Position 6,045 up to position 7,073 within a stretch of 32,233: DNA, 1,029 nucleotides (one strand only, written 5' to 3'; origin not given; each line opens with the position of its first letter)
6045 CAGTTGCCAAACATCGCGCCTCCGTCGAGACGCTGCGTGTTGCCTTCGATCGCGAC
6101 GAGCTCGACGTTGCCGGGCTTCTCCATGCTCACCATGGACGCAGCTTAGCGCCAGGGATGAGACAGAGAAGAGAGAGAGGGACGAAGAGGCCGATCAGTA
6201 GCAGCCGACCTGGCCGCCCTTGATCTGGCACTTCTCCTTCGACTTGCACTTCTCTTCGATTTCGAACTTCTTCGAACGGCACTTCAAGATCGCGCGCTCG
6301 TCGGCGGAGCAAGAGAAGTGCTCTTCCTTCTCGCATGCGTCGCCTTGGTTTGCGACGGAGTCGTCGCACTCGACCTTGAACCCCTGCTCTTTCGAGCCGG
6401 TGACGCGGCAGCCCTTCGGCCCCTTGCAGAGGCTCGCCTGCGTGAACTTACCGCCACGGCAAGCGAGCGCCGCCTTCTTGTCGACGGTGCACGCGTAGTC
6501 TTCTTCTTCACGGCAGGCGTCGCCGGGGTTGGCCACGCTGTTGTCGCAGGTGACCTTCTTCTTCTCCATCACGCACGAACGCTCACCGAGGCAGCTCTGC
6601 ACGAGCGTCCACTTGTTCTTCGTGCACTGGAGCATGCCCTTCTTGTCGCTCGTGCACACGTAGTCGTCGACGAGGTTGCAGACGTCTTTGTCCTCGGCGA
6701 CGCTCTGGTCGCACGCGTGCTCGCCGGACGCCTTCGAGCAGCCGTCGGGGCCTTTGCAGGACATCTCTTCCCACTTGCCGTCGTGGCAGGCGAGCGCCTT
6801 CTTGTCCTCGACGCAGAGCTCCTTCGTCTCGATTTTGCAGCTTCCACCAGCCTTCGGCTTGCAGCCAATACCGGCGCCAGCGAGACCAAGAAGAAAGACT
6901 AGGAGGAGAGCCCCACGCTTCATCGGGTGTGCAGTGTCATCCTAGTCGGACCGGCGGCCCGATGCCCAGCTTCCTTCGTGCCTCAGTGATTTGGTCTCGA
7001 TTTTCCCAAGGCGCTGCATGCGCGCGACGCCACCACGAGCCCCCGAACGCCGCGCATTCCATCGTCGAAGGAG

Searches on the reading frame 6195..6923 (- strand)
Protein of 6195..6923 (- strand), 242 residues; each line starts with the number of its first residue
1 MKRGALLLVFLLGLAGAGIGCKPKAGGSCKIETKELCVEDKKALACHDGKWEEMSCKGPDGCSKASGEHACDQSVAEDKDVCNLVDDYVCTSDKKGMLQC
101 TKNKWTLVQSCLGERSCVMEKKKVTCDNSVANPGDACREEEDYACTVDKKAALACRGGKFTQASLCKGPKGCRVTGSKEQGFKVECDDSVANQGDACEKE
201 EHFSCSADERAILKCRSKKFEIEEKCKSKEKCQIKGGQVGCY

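Call 7: search_protein_families(library=pfam, proteins=[window:6195-6923:-], max_evalue=0.1)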
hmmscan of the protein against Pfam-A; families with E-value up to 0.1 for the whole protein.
window:6195-6923:- (242 aa): 2 families
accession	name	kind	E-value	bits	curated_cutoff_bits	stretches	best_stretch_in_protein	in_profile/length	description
PF09227.15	Bubble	-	4.4e-05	24.1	23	1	82-114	18-52/64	Bubble protein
PF03427.18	CBM_19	-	0.012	16.1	20.1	1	17-57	11-51/61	Carbohydrate binding domain (family 19)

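Call 8: search_protein_families(library=ncbifam, proteins=[window:6195-6923:-], max_evalue=0.1)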
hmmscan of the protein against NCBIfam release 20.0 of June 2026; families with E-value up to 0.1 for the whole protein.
window:6195-6923:- (242 aa): 0 families

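Call 9: find_homologous_proteins(query=window:6195-6923:-)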
Query window:6195-6923:- (242 aa): 175 proteins with E <= 0.001 among 591 candidates; the best 120 are listed.
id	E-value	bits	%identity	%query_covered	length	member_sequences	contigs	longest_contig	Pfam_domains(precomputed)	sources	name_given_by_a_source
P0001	2.5e-155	534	100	100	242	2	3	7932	-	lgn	-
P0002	6.4e-133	460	88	92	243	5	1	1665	PF09227.17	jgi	jgi:hypothetical protein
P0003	1.8e-130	452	88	92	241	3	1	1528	-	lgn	-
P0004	4.9e-130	451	83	100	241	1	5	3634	-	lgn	-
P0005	2.4e-128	445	81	100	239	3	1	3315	PF09227.17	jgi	jgi:hypothetical protein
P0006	4.4e-128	444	81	100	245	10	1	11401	-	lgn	-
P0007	1.4e-127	443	83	100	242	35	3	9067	PF09227.17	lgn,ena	-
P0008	1.8e-125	436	81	100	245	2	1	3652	-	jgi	jgi:hypothetical protein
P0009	6.6e-125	434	81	100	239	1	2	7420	PF09227.17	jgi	jgi:hypothetical protein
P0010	1.3e-123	430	79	100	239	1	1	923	-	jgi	-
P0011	1.9e-122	426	79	100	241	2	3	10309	-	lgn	-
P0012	7.6e-122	424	79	100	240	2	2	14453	PF09227.17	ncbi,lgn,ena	-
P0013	8.5e-121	420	77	100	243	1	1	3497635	-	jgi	jgi:hypothetical protein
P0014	2.4e-120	419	83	92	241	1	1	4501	-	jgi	jgi:hypothetical protein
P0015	5.9e-120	418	76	100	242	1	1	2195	-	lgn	-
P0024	1.1e-116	407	78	92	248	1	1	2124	PF09227.17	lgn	-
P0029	3.2e-115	402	73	100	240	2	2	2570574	-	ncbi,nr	ncbi:MAG: hypothetical protein KIT84_09880 [Labilithrix sp.]|nr:hypothetical protein [Labilithrix sp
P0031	1.4e-113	397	73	100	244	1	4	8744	PF09227.17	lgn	-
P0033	7.6e-113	394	73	97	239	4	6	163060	PF09227.17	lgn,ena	-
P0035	3.0e-112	392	73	97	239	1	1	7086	PF09227.17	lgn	-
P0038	2.4e-111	389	69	100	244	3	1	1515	PF09227.17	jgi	jgi:hypothetical protein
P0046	6.0e-109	382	71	92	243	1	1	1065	PF09227.17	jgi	jgi:hypothetical protein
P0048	1.1e-108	381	68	100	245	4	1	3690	PF09227.17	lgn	-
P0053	6.8e-108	378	68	100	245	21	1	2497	PF09227.17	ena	-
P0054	7.0e-107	375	69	100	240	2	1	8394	PF09227.17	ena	-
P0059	1.7e-105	370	67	100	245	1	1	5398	PF09227.17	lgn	-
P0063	1.8e-104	367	68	100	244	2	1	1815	PF09227.17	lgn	-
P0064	6.3e-103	362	69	93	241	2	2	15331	PF09227.17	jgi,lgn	jgi:hypothetical protein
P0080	1.1e-99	351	69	93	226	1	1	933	PF09227.17,PF03427.18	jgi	jgi:hypothetical protein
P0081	2.4e-99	350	65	98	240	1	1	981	PF09227.17,PF03427.18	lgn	-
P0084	9.6e-99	348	67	94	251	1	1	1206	PF09227.17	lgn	-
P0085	2.0e-98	347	64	100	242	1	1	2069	PF09227.17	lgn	-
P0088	4.8e-98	346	69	92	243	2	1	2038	PF09227.17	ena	-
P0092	4.0e-97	343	64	100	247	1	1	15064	PF09227.17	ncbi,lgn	-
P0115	9.5e-91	322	59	100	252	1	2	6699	-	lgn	-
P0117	2.7e-90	320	60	98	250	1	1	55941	-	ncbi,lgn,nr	ncbi:MAG: hypothetical protein JWP97_4697 [Labilithrix sp.]|nr:hypothetical protein [Labilithrix sp.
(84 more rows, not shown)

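Call 11: find_encoding_contigs(protein=P0029, flank=8000, max_places=2)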
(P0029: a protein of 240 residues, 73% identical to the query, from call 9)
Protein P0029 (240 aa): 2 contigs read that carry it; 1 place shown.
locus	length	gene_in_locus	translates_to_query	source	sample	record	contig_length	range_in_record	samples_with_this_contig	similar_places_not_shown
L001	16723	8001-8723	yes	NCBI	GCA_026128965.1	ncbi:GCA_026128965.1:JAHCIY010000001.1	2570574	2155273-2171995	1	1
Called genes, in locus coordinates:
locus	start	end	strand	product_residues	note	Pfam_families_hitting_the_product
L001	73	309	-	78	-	-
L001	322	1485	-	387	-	PF02687:FtsX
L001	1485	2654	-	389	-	PF12704:MacB_PCD (weak), PF02687:FtsX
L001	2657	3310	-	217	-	PF00005:ABC_tran, PF13304:AAA_21 (faint)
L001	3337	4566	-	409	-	PF25917:BSH_RND, PF25984:BSH_YknX (weak), PF25954:Beta-barrel_RND_2 (faint), PF25975:CzcB_C (weak), PF25989:YknX_C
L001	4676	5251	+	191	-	-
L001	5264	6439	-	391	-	PF01738:DLH (faint)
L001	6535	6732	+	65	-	-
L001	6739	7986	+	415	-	PF00817:IMS, PF11798:IMS_HHH, PF11799:IMS_C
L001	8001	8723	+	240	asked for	-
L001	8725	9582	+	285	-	PF00753:Lactamase_B, PF12706:Lactamase_B_2 (weak)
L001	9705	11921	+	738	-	PF22544:HYDIN_VesB_CFA65-like_Ig (faint), PF22067:Cep192_D3 (faint), PF22073:Cep192_D4 (faint)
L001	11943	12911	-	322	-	PF00923:TAL_FSA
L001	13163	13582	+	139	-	-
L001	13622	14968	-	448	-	PF16868:NMT1_3, PF09084:NMT1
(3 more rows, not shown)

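Call 12: find_encoding_contigs(protein=P0117, flank=8000, max_places=2)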
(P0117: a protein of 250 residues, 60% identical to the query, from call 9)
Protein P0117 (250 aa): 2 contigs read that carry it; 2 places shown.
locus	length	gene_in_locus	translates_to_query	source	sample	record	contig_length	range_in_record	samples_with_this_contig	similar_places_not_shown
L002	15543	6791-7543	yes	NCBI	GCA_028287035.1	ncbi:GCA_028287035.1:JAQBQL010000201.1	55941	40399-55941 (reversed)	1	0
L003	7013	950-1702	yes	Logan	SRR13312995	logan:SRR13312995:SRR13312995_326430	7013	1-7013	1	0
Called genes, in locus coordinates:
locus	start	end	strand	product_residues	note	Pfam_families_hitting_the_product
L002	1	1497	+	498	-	?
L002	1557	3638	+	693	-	PF08447:PAS_3, PF00512:HisKA, PF02518:HATPase_c, PF00072:Response_reg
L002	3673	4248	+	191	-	-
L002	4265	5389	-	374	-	-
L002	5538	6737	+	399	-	PF00817:IMS, PF11798:IMS_HHH, PF11799:IMS_C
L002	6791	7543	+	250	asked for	-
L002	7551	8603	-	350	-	PF00657:Lipase_GDSL, PF13472:Lipase_GDSL_2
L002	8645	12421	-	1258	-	PF07494:Reg_prop (faint), PF07495:Y_Y_Y, PF01627:Hpt, PF02518:HATPase_c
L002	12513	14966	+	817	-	PF13599:Pentapeptide_4 (faint), PF00805:Pentapeptide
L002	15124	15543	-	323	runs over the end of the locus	PF00923:TAL_FSA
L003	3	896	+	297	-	?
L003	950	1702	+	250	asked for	-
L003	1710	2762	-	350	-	PF00657:Lipase_GDSL, PF13472:Lipase_GDSL_2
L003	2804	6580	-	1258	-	PF07494:Reg_prop (faint), PF07495:Y_Y_Y, PF01627:Hpt, PF02518:HATPase_c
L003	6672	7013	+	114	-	?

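Call 13: find_encoding_contigs(protein=P0013, flank=8000, max_places=2)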
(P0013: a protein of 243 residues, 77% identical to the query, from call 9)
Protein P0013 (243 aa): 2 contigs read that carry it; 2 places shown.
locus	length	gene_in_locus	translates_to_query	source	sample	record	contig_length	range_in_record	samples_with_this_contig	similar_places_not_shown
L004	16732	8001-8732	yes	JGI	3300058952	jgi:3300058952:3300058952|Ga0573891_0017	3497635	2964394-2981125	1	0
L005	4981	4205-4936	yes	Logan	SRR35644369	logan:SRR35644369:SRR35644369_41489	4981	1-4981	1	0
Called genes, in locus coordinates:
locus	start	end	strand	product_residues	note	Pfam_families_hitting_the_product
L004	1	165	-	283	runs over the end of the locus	PF00005:ABC_tran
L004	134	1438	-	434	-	PF25917:BSH_RND, PF25973:BSH_CzcB (weak), PF25975:CzcB_C (weak), PF25989:YknX_C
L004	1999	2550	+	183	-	-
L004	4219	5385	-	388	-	-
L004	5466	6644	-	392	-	PF01738:DLH (faint), PF00561:Abhydrolase_1 (weak)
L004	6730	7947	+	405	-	PF00817:IMS, PF11798:IMS_HHH, PF11799:IMS_C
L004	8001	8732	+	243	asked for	-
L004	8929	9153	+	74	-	-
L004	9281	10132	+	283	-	PF00753:Lactamase_B, PF23023:Anti-Pycsar_Apyc1 (faint)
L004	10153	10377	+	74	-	-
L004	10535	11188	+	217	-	-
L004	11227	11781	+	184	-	PF01161:PBP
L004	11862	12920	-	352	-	-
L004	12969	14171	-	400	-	PF10503:Esterase_PHB, PF00326:Peptidase_S9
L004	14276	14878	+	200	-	-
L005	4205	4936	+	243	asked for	-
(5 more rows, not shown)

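Call 15: find_related_loci(query=window:6195-6923:-, collection=genome_contigs, flank=10000)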
Query window:6195-6923:- (242 aa) in genome_contigs; peptide patterns used: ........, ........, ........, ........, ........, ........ (x = any residue, [..] = any of these).
101 stretches matched a pattern; 19 encode a relative of the query (tblastn E <= 1e-3); 19 distinct loci.
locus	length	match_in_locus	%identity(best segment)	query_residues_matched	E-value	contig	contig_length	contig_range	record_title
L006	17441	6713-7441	83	1-242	1e-131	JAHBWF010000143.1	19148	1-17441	MAG: Labilithrix sp. isolate ACE_MYX10 MYX10_143, whole genome shotgun sequence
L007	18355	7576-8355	88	20-242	2e-131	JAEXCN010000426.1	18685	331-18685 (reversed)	MAG: Proteobacteria bacterium isolate OH_HBB_116 k127_1619057, whole genome shotgun sequence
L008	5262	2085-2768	85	15-242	5e-131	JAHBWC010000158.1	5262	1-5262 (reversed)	MAG: Labilithrix sp. isolate ACE_MYX7 MYX7_158, whole genome shotgun sequence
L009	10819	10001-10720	78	1-242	6e-130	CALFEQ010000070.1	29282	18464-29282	MAG TPA_asm: uncultured Myxococcales bacterium isolate SRR5251193_bin.130_CONCOCT_v1.1_MAG genome assembly, contig: ERZ7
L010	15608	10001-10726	84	1-242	6e-128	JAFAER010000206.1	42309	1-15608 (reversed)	MAG: Proteobacteria bacterium isolate OH_SBlB_141 k127_342476, whole genome shotgun sequence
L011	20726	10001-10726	82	1-242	4e-127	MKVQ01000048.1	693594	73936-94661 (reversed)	MAG: Myxococcales bacterium 68-20 scnpilot_expt_750_bf_scaffold_7, whole genome shotgun sequence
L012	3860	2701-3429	79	1-242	6e-126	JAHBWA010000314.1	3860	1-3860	MAG: Labilithrix sp. isolate ACE_MYX5 MYX5_314, whole genome shotgun sequence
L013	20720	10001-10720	74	1-242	6e-122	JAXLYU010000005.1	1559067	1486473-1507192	MAG: Labilithrix sp. isolate STL-MYX21 C4.7.fa-5, whole genome shotgun sequence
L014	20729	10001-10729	69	1-242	1e-110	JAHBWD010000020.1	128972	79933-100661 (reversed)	MAG: Labilithrix sp. isolate ACE_MYX8 MYX8_20, whole genome shotgun sequence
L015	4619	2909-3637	67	1-242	9e-109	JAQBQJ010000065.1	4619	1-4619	MAG: Labilithrix sp. isolate RYN_370 scaffold_2355451, whole genome shotgun sequence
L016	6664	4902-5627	66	1-242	3e-107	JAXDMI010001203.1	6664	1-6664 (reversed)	MAG: Myxococcales bacterium isolate BP_638 scaffold_760187, whole genome shotgun sequence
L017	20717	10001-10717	66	8-242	3e-103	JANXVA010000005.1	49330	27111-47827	MAG: Myxococcales bacterium isolate 340R_metabat_70 340R_k141_806785, whole genome shotgun sequence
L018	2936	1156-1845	68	20-242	3e-104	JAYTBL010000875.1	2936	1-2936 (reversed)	MAG: Polyangiaceae bacterium isolate GFS_14252 GFS_14252_874, whole genome shotgun sequence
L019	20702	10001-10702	64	9-242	2e-98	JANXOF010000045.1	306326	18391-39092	MAG: Polyangiaceae bacterium isolate GL140_1_concoct_143 GL140_1_k141_1737147, whole genome shotgun sequence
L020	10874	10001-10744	63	1-242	1e-97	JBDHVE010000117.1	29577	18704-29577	MAG: Polyangiaceae bacterium isolate AS-MESO-3CA.120 NODE_6538_length_29577_cov_5.346441, whole genome shotgun sequence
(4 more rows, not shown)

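Call 26: search_protein_representatives(protein=window:6195-6923:-)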
Query: 242 residues. Proteins with E-value up to 0.001 (for the whole library): 736; up to 1e-10: 461; up to 1e-30: 75. The best 150 are listed.
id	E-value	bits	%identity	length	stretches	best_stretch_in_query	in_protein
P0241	1.6e-72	260.6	53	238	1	2-242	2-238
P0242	1.2e-67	244.6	53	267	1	25-242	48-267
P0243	2.7e-63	230.4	58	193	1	75-242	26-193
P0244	2.6e-62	227.2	36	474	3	5-217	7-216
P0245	2.7e-61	223.8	52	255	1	17-242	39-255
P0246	1.4e-57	211.7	47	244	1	7-242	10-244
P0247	1.2e-56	208.6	44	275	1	21-242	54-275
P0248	1.4e-56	208.3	77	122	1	24-145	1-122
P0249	4.4e-55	203.5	51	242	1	17-241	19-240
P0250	1.6e-54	201.6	48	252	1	2-241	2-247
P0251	2.6e-51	191.1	37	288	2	6-241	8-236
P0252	8.7e-50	186.1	39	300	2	12-198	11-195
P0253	1.8e-48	181.8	43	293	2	6-177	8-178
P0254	4.0e-46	174.1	42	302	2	6-201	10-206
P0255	4.4e-46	174.0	41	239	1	4-241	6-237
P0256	6.2e-46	173.5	43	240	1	3-241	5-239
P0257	1.8e-45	172.0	42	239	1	11-241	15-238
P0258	1.2e-44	169.3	40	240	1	20-241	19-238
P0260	6.3e-44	166.9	40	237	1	7-241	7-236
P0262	6.0e-43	163.7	35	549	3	54-199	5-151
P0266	1.6e-40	155.8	43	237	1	10-234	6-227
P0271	9.7e-39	149.9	38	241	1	8-241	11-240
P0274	3.7e-38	148.0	42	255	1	10-232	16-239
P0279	1.1e-37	146.5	40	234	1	20-228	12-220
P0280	2.0e-37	145.7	43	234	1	9-241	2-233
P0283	3.5e-37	144.8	40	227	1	17-241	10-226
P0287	1.6e-35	139.4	40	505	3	122-240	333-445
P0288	3.2e-35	138.4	37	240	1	9-238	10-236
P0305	9.8e-32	127.0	35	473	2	81-226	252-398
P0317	1.5e-30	123.1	35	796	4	124-241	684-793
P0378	6.1e-26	108.0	36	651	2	37-162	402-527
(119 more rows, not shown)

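Call 27: predict_structure(alignment_id=A1)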
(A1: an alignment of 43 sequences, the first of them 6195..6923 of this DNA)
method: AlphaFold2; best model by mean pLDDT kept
length: 242 residues; sequences in the alignment: 43
mean_pLDDT: 89.0   pTM: 0.68
mean pLDDT of the five models: 89.0, 87.2, 86.2, 85.9, 85.6
residues with pLDDT >= 90: 172; 70-90: 49; 50-70: 17; < 50: 4
segments of 3 or more residues with pLDDT < 50: none
pLDDT, mean of each block of 10 residues (from residue 1): 52 54 90 93 96 95 84 95 93 95 94 90 89 89 93 94 91 88 90 92 95 96 97 93 96
secondary structure, 60 per line:
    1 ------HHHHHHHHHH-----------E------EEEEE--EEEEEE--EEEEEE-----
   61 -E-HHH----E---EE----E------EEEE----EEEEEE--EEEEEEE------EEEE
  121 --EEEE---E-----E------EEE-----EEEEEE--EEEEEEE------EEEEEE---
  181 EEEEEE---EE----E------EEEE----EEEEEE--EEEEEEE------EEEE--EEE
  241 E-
elements in order: H7-16 E35-39 E42-47 E50-55 E88-91 E96-101 E104-110 E117-120 E123-126 E143-145 E151-156 E159-165 E172-177 E181-186 E203-206 E211-216 E219-225 E232-235 E238-241

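Call 31: search_solved_structures(query=A1, max_evalue=1)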
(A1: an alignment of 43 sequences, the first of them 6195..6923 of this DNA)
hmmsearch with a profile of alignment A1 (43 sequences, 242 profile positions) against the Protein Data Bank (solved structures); distinct sequences matched with E-value up to 1: 1.
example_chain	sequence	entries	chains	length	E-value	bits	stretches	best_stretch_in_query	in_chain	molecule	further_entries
6trm_A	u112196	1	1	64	0.011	18.7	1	84-117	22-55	Pc21g12970 protein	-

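Call 38: fold_search(model_id=the predicted structure, library=pdb)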
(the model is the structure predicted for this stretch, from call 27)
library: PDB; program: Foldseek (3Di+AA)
matches with E <= 10: 279; with E <= 0.001: 0
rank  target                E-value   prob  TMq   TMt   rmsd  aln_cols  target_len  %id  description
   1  3q54                  2.4e-02  0.28  0.20  0.15  18.9       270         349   12  Crystal structure of Escherichia coli BamB (released 2012-05-09)
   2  3q7o                  3.9e-02  0.15  0.17  0.13  19.3       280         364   11  The crystal structure of BamB from the BAM complex in spacegroup P213 (released 2011-02-09)
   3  9cnz_B                4.4e-02  0.12  0.14  0.11  18.7       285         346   11  Structure of BAM complexed with PTB2 ligand in detergent (released 2024-12-25)
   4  8bvq_B                4.4e-02  0.11  0.14  0.11  18.9       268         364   11  E. coli BAM complex (BamABCDE) bound to darobactin B (released 2023-05-24)
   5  7pl2                  4.9e-02  0.28  0.21  0.16  11.7       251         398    7  Crystal structure of choline-binding module of LytB from Streptococcus pneumoniae (released 2022-09-07)
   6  8qx8_B                5.8e-02  0.15  0.17  0.08  16.8       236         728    8  Endosomal membrane tethering complex CORVET (released 2024-07-03)
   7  7zu0_B                6.8e-02  0.15  0.16  0.08  17.8       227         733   10  HOPS tethering complex from yeast (released 2022-09-28)
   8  8tvd_C                6.8e-02  0.08  0.14  0.14  15.9       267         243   11  Fab 221-11 in complex with OspA (released 2024-08-28)
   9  6trm_MODEL_1_A        8.0e-02  1.00  0.18  0.61   3.2        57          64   26  Solution structure of the antifungal protein PAFC (released 2020-10-28)
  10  3prw                  8.0e-02  0.12  0.17  0.13  18.3       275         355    9  Crystal structure of the lipoprotein BamB (released 2011-01-19)
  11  1uoy                  8.4e-02  0.99  0.18  0.58   3.4        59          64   19  The bubble protein from Penicillium brevicompactum Dierckx exudate. (released 2003-11-04)
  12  6tjd_A                9.4e-02  0.16  0.16  0.21  14.4       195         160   11  Crystal structure of the computationally designed Cake4 protein (released 2020-05-06)
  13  8orr                  1.2e-01  0.13  0.18  0.14  18.5       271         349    9  Outer membrane protein assembly factor BamB from Klebsiella pneumoniae (released 2024-04-24)
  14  9p1u_B                1.2e-01  0.08  0.14  0.11  18.0       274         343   11  beta-barrel assembly machine from Escherichia coli in an late state of LptD assembly (released 2026-03-11)
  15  8pra_A                1.4e-01  0.13  0.14  0.19  14.1       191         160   12  The structure of v13Bagel4 (released 2024-07-24)
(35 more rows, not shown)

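Call 39: find_encoding_contigs(protein=P0001, flank=8000, max_places=4)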
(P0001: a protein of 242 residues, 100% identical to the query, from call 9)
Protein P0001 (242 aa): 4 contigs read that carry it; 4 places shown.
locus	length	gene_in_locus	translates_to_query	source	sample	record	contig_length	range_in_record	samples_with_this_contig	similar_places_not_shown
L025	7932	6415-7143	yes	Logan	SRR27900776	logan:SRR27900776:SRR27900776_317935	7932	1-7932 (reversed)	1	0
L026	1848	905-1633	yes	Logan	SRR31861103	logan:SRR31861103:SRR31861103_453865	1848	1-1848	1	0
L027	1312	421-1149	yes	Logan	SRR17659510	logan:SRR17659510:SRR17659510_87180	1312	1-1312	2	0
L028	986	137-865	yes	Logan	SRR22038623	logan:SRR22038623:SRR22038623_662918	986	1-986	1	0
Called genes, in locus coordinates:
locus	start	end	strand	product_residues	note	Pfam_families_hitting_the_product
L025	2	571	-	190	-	?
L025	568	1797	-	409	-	PF25984:BSH_YknX (weak), PF25975:CzcB_C (weak), PF25989:YknX_C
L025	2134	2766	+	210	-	-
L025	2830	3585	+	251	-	-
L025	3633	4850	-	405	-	PF01738:DLH (faint), PF00561:Abhydrolase_1 (weak)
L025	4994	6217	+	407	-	PF00817:IMS, PF11798:IMS_HHH, PF11799:IMS_C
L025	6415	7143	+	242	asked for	-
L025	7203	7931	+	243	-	?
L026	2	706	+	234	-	?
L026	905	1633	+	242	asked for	-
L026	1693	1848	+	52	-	?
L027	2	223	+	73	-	?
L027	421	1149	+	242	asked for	-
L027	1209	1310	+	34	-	?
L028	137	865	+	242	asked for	-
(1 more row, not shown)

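Call 40: find_encoding_contigs(protein=P0006, flank=8000, max_places=3)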
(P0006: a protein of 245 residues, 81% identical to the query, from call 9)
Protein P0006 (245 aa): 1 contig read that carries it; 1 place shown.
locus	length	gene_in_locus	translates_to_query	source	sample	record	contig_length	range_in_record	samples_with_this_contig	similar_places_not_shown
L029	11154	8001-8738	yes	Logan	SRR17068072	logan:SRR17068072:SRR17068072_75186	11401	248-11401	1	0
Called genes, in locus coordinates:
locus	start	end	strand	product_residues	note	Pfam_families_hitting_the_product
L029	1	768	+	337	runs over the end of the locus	?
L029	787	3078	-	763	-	PF09826:Beta_propel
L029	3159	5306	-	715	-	PF09371:Tex_N, PF22706:Tex_central_region, PF14639:YqgF (weak), PF16921:Tex_YqgF, PF12836:HHH_3, PF17674:HHH_9, PF00575:S1, PF23459:S1_RRP5, +2 more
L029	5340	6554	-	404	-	PF01738:DLH (faint), PF00561:Abhydrolase_1 (faint)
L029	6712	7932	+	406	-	PF00817:IMS, PF11798:IMS_HHH, PF11799:IMS_C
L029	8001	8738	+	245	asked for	-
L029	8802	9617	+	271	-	PF00753:Lactamase_B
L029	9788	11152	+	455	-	?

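Call 41: find_encoding_contigs(protein=P0012, flank=8000, max_places=3)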
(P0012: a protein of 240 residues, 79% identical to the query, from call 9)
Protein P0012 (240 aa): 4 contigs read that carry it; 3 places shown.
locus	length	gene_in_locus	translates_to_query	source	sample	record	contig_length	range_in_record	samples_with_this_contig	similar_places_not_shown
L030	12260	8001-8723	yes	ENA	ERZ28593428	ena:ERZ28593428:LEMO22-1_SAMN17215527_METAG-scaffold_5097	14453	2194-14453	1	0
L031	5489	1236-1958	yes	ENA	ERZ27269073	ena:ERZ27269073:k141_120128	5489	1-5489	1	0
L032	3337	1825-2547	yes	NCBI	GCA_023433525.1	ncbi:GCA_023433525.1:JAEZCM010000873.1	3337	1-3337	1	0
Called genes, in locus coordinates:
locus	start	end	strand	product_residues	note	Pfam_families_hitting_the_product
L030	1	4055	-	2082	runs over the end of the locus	?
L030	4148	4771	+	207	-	-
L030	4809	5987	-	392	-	PF01738:DLH (faint), PF12697:Abhydrolase_6 (faint), PF00561:Abhydrolase_1 (weak)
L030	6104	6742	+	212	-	-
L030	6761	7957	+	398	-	PF00817:IMS, PF11798:IMS_HHH, PF11799:IMS_C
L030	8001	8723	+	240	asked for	PF09227:Bubble (faint)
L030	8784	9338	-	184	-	-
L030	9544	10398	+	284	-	PF00753:Lactamase_B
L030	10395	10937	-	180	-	-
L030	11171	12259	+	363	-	?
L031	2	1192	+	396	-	?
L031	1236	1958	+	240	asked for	PF09227:Bubble (faint)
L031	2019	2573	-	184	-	-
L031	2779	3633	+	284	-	PF00753:Lactamase_B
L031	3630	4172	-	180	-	-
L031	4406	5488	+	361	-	?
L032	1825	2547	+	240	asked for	PF09227:Bubble (faint)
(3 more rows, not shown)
